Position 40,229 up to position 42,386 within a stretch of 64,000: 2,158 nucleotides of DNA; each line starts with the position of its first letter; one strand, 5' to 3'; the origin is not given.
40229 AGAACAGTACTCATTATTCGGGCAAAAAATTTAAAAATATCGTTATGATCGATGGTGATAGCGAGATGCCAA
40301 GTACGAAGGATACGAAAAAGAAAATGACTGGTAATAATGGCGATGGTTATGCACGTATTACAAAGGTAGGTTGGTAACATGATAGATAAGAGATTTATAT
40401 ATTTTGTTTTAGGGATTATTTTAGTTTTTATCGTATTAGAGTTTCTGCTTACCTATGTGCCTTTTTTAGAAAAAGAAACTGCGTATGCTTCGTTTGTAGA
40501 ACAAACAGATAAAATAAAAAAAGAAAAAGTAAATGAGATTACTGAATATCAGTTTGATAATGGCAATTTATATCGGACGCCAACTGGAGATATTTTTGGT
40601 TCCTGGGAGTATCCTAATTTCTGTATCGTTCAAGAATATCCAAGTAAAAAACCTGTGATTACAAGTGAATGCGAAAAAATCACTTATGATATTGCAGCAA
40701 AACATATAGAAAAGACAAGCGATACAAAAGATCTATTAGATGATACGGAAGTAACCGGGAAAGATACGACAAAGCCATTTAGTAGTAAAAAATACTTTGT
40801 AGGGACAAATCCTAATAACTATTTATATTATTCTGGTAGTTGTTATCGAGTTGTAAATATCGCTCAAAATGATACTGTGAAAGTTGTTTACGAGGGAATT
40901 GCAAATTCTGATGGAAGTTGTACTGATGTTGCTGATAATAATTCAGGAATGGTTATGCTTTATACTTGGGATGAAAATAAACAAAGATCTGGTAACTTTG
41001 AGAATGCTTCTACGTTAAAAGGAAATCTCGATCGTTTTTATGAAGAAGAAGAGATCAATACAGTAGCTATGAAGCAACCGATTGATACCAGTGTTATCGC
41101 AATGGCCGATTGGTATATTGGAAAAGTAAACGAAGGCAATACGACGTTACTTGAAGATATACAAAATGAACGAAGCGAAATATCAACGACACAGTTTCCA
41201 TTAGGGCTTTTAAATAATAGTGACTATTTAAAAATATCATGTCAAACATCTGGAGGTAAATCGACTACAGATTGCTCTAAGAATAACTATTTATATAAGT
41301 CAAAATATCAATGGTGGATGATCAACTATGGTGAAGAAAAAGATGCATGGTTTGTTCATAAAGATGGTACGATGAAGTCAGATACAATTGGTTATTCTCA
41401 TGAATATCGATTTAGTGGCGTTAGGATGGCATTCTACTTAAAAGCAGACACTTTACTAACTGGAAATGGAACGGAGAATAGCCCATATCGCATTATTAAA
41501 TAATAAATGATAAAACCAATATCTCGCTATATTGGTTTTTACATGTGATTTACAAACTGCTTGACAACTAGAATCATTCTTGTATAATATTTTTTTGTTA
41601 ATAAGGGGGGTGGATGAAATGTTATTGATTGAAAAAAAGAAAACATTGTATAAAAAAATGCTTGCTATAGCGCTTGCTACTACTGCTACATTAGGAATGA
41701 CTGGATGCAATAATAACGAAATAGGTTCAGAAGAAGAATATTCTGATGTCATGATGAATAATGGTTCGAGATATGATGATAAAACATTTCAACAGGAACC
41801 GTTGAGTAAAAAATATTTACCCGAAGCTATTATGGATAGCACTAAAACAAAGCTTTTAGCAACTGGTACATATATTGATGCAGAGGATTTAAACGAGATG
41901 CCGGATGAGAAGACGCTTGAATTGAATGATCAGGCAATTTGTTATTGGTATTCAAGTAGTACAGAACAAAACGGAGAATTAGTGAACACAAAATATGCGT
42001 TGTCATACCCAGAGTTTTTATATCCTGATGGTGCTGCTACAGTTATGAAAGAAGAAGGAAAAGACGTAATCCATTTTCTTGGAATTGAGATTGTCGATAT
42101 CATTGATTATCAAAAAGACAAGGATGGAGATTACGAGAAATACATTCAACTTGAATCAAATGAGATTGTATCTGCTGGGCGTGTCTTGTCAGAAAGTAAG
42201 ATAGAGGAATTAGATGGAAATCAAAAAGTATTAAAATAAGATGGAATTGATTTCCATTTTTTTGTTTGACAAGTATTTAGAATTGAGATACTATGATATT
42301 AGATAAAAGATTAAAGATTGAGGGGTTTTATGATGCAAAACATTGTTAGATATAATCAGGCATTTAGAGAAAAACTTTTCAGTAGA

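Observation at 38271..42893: Three-member paralogue family: two lipoproteins and one leaderless copy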

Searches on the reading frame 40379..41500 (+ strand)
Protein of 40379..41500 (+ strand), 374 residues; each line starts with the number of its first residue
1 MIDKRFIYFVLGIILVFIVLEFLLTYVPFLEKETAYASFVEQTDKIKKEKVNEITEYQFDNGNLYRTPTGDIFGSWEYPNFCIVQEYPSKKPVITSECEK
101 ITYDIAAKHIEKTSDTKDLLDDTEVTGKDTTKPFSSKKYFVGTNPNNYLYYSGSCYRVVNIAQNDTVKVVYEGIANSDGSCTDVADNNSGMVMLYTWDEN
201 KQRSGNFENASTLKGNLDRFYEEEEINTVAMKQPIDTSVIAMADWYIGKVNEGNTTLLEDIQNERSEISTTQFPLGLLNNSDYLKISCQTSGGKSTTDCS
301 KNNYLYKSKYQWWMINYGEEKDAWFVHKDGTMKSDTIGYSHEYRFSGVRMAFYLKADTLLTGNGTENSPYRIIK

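Call 7: search_protein_families(library=pfam, proteins=[window:40379-41500:+], max_evalue=1)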
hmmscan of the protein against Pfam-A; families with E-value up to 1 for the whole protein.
window:40379-41500:+ (374 aa): 0 families

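Call 8: search_protein_families(library=ncbifam, proteins=[window:40379-41500:+], max_evalue=1)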
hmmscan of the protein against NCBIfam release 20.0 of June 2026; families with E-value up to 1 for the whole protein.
window:40379-41500:+ (374 aa): 1 family
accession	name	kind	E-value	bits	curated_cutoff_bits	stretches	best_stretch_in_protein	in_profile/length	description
TIGR01195.1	oadG_fam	subfamily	0.16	12.5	36.05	1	5-50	7-52/84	sodium pump decarboxylases, gamma subunit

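Call 47: search_protein_families(library=phrogs, proteins=[window:40379-41500:+], max_evalue=0.1)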
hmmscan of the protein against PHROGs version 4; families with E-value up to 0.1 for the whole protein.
window:40379-41500:+ (374 aa): 0 families

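Call 48: search_protein_families(library=padloc, proteins=[window:40379-41500:+], max_evalue=0.1)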
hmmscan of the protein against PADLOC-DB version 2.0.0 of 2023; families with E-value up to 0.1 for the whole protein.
window:40379-41500:+ (374 aa): 0 families

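Call 61: search_solved_structures(query=window:40379-41500:+, max_evalue=1)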
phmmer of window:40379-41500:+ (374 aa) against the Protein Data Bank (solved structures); distinct sequences matched with E-value up to 1: 0.

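Call 68: find_related_loci(query=A6, collection=metagenome_contigs, flank=8000)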
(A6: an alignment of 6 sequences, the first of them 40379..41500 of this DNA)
Query A6 (374 aa) in metagenome_contigs; peptide patterns used: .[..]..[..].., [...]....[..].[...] (x = any residue, [..] = any of these).
600 stretches matched a pattern (row limit reached: there are more); 1 encode a relative of the query (tblastn E <= 1e-3); 1 distinct loci.
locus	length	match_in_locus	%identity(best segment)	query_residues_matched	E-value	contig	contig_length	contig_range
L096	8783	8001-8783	100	1-261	3e-176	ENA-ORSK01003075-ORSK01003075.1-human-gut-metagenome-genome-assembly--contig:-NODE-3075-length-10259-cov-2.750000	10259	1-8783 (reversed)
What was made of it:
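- Tried and rejected: The metagenome scan with g5 returned a single identical human-gut contig (call 68).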

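Call 70: find_related_loci(query=A6, collection=viral_contigs, flank=8000)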
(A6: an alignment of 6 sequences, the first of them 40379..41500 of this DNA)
Query A6 (374 aa) in viral_contigs; peptide patterns used: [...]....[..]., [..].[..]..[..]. (x = any residue, [..] = any of these).
100 stretches matched a pattern, but none encodes a relative of the query by tblastn (E <= 1e-3).

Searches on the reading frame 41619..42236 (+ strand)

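Call 7: search_protein_families(library=pfam, proteins=[window:41619-42236:+], max_evalue=1)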
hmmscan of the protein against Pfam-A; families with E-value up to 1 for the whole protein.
window:41619-42236:+ (206 aa): 0 families

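Call 8: search_protein_families(library=ncbifam, proteins=[window:41619-42236:+], max_evalue=1)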
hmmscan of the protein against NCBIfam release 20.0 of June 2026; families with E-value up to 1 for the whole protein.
window:41619-42236:+ (206 aa): 0 families

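Call 47: search_protein_families(library=phrogs, proteins=[window:41619-42236:+], max_evalue=0.1)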
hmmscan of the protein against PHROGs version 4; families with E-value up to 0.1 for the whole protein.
window:41619-42236:+ (206 aa): 1 family
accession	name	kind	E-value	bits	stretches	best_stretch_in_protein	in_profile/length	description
phrog_542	-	unknown function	0.032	15.9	0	12-43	3-35/97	-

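Call 48: search_protein_families(library=padloc, proteins=[window:41619-42236:+], max_evalue=0.1)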
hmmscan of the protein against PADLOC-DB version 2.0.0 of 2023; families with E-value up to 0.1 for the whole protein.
window:41619-42236:+ (206 aa): 0 families
